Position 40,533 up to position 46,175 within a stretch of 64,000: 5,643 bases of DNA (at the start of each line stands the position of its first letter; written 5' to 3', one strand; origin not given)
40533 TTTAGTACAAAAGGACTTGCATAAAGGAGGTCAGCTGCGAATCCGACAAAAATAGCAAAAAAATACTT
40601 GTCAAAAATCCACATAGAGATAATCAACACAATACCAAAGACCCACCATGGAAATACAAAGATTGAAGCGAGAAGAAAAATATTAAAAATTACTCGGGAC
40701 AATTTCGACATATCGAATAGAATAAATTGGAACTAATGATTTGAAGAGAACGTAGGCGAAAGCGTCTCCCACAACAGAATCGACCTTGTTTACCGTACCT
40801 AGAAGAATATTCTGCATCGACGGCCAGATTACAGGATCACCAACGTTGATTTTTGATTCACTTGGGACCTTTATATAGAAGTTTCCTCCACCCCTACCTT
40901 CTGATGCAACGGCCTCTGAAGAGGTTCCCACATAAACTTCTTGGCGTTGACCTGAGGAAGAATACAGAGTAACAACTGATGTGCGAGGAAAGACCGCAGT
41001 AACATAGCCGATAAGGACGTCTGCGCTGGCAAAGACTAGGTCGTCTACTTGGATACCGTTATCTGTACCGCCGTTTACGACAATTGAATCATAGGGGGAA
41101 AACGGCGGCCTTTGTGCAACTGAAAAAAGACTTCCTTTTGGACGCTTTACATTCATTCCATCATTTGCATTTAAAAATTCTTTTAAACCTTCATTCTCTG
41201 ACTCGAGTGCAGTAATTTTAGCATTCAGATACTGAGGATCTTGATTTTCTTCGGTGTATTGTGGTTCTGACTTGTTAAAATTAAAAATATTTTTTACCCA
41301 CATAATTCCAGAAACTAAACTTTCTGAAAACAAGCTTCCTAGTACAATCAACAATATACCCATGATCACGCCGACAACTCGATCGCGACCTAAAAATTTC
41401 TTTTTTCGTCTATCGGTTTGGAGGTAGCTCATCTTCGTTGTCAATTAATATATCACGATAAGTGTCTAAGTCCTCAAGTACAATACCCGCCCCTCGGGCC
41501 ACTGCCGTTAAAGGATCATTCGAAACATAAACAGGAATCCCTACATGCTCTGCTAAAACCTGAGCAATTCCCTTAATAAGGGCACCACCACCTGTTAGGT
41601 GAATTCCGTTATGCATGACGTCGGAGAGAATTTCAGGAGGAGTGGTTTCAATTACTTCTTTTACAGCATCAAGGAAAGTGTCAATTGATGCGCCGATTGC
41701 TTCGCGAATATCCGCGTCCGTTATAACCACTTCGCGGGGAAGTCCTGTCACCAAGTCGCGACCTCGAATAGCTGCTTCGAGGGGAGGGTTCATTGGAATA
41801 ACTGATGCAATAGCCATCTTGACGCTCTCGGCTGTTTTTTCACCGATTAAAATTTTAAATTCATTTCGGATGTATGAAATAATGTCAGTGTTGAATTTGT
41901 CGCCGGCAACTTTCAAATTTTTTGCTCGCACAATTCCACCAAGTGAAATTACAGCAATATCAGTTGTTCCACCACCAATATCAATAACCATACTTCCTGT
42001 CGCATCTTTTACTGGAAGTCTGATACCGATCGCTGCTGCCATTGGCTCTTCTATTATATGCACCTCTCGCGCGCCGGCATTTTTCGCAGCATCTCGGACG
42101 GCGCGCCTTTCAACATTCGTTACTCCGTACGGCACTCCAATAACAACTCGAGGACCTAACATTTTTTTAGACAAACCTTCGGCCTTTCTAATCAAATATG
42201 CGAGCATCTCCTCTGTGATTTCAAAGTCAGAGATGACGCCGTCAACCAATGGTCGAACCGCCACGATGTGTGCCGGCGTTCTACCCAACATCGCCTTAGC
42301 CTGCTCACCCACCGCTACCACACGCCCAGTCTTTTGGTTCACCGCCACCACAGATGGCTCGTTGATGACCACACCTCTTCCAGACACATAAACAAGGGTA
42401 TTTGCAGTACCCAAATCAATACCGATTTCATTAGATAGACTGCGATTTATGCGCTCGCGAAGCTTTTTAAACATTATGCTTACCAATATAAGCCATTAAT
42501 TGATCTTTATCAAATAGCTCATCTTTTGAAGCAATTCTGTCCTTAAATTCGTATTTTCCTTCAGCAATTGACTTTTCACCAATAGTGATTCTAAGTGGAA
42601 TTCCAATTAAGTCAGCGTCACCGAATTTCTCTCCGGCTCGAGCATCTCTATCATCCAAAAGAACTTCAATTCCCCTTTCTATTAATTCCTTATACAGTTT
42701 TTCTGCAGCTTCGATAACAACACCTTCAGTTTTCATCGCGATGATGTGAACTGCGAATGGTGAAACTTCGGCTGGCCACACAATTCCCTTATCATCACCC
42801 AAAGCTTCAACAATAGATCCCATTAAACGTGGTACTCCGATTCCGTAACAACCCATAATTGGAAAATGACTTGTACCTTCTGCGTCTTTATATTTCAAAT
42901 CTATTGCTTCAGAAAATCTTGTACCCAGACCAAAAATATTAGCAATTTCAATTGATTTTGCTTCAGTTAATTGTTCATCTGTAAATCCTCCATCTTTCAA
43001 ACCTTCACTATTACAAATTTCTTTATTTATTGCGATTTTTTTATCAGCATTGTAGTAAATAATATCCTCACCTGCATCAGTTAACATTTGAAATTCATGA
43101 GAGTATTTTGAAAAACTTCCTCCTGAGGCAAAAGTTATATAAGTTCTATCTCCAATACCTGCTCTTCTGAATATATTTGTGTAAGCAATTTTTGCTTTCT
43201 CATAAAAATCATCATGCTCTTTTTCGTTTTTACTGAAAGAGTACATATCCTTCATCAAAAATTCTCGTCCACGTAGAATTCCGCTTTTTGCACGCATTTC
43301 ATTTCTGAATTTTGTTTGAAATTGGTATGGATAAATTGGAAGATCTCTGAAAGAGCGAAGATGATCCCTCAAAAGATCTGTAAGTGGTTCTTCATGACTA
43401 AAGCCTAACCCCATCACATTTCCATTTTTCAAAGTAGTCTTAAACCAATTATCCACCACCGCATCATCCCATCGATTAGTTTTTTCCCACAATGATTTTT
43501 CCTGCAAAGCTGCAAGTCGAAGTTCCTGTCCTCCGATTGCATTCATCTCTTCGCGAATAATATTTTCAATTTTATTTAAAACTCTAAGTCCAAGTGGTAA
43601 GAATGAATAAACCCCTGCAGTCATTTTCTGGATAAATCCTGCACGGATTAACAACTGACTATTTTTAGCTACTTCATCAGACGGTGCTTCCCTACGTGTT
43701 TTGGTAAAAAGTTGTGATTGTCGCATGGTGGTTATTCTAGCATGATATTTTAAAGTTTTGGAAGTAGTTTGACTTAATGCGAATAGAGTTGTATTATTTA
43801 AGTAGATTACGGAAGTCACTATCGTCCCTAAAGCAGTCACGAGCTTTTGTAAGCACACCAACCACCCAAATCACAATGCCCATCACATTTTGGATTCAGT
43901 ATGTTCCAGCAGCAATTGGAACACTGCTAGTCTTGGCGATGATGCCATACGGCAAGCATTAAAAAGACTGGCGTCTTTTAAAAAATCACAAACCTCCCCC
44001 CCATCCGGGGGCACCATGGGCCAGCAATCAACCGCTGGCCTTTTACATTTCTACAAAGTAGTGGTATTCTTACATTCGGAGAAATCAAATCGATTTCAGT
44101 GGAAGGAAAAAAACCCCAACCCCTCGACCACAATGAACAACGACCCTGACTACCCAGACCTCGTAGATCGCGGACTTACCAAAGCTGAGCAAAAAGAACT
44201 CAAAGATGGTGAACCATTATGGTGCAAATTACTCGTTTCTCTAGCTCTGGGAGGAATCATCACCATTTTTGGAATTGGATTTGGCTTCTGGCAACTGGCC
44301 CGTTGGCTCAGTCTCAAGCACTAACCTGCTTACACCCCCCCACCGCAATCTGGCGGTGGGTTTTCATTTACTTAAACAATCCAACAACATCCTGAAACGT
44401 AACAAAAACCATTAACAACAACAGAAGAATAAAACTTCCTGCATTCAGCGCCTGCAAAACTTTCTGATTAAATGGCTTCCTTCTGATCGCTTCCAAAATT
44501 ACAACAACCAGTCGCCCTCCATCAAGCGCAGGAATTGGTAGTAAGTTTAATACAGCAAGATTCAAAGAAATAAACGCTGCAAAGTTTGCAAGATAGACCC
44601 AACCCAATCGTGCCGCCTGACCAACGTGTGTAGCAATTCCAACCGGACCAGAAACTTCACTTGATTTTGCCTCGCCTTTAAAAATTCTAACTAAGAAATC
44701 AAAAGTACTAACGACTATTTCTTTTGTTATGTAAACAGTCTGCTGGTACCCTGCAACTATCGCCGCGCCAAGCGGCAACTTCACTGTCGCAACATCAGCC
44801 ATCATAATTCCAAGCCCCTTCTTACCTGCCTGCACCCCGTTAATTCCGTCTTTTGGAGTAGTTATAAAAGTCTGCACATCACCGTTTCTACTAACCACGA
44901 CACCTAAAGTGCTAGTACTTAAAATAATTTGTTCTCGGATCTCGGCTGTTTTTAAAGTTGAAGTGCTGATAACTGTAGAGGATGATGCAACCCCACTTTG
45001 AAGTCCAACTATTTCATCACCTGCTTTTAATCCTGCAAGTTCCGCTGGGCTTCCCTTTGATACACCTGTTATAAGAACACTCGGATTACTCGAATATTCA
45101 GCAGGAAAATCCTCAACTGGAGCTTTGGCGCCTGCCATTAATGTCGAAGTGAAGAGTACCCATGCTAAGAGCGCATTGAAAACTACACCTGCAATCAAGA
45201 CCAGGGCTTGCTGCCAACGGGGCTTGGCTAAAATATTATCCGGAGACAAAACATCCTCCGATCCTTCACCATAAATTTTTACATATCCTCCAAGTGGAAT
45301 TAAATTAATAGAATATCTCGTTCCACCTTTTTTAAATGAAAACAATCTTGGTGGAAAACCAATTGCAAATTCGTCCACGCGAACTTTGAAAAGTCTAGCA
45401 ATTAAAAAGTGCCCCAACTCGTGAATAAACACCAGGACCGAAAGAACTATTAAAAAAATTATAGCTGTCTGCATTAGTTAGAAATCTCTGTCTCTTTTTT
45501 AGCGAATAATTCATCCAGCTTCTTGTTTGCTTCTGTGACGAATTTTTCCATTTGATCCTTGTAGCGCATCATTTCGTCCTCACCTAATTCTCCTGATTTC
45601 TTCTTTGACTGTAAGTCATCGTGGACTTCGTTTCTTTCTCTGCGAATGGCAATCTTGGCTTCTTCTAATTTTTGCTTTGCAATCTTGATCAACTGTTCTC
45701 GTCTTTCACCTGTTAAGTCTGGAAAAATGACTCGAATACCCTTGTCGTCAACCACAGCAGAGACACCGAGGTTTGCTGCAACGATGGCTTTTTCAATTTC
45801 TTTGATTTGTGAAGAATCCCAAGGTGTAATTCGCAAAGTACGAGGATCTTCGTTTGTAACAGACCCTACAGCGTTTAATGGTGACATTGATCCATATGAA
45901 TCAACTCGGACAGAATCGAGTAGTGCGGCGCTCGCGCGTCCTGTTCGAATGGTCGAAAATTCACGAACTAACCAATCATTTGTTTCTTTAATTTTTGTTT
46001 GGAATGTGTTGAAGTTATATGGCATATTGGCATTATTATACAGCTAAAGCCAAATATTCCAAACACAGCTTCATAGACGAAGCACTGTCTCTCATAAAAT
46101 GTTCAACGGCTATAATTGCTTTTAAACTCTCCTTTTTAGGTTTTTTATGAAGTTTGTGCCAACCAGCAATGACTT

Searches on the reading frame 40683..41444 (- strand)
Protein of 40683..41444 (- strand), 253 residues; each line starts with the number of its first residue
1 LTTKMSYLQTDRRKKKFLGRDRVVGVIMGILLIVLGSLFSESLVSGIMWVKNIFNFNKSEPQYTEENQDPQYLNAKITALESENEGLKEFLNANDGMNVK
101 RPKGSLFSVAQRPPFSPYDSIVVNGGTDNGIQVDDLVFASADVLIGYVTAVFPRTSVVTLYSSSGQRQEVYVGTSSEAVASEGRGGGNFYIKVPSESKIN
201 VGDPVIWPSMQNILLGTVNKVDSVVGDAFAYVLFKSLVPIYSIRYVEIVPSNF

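Call 91: search_protein_families(library=pfam, proteins=[window:40683-41444:-], max_evalue=0.001)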
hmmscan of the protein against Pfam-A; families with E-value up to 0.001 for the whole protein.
window:40683-41444:- (253 aa): 1 family
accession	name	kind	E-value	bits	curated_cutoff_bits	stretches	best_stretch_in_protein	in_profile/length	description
PF04085.20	MreC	-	2e-15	57.3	28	1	111-249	3-146/147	Rod shape-determining protein MreC, barrel core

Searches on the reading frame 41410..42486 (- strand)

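Call 36: search_protein_families(library=pfam, proteins=[window:41410-42486:-], max_evalue=0.0001)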
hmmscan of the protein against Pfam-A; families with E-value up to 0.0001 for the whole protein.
window:41410-42486:- (358 aa): 6 families
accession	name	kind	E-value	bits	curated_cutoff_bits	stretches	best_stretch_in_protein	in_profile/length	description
PF06723.19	MreB_Mbl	-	7.8e-134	446.1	27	1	19-343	2-325/327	MreB/Mbl protein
PF00012.26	HSP70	-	6e-17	61.5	20.6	1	89-335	112-370/599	Hsp70 protein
PF14450.12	FtsA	-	1.4e-09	38.8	31.8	1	166-324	1-112/127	Cell division protein FtsA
PF06277.17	EutA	-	4.4e-05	23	27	0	166-221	146-205/475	Ethanolamine utilisation protein EutA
PF00022.25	Actin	-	4.4e-05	22.7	27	0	43-210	30-192/410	Actin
PF11104.14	PilM_2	-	7.4e-05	22.3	27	0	294-323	277-306/340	Type IV pilus assembly protein PilM;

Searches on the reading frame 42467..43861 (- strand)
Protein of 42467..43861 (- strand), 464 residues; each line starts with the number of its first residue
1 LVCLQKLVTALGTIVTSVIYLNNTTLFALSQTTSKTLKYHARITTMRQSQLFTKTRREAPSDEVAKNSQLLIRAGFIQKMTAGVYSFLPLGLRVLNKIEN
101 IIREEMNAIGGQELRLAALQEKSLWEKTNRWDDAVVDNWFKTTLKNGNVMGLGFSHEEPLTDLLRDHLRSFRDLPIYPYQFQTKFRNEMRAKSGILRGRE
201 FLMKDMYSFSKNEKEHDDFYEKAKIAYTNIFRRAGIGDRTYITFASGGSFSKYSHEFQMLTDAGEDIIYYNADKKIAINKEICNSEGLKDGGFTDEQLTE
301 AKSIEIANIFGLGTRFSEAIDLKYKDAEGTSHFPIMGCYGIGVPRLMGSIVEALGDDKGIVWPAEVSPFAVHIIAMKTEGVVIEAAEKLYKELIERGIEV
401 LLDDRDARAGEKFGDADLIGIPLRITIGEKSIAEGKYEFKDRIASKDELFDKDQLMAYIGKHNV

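Call 36: search_protein_families(library=pfam, proteins=[window:42467-43861:-], max_evalue=0.0001)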
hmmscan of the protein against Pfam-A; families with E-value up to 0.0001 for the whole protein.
window:42467-43861:- (464 aa): 2 families
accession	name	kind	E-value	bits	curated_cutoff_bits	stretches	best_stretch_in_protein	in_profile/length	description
PF00587.30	tRNA-synt_2b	-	2.7e-30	106.2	29.3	1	141-352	2-177/179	tRNA synthetase class II core domain (G, H, P, S and T)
PF03129.25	HGTP_anticodon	-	8.8e-18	64.7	21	1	371-460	2-92/94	Anticodon binding domain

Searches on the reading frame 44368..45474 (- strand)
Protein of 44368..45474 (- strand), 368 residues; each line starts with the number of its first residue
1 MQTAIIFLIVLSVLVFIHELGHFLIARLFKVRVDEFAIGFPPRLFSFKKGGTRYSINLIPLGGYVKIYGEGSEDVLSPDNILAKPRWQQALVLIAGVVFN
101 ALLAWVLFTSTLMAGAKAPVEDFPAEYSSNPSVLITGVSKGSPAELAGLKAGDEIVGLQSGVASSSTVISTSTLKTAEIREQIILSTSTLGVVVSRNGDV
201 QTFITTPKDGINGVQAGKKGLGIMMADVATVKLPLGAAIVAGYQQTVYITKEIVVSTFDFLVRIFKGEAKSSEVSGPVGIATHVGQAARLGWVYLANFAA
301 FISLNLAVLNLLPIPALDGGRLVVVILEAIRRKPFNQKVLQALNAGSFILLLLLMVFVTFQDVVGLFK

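Call 36: search_protein_families(library=pfam, proteins=[window:44368-45474:-], max_evalue=0.0001)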
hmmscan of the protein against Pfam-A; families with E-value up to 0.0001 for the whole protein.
window:44368-45474:- (368 aa): 2 families
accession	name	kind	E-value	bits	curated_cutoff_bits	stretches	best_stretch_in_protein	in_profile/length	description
PF02163.28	Peptidase_M50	-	7.6e-64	215.5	27.2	1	7-354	2-221/221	Peptidase family M50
PF17820.7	PDZ_6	-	6.8e-06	26.2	27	1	135-156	2-23/54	PDZ domain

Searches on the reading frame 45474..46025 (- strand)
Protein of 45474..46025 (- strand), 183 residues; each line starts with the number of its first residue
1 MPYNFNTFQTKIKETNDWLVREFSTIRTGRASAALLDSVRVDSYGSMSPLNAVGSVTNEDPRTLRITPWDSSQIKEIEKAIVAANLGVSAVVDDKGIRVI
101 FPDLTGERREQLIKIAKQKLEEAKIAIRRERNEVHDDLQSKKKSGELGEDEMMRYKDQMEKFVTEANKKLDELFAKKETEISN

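Call 91: search_protein_families(library=pfam, proteins=[window:45474-46025:-], max_evalue=0.001)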
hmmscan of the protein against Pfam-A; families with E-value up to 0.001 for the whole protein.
window:45474-46025:- (183 aa): 1 family
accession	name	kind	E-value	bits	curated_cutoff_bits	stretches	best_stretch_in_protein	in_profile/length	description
PF01765.24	RRF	-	3.6e-53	180.2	29.7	1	21-181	3-163/164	Ribosome recycling factor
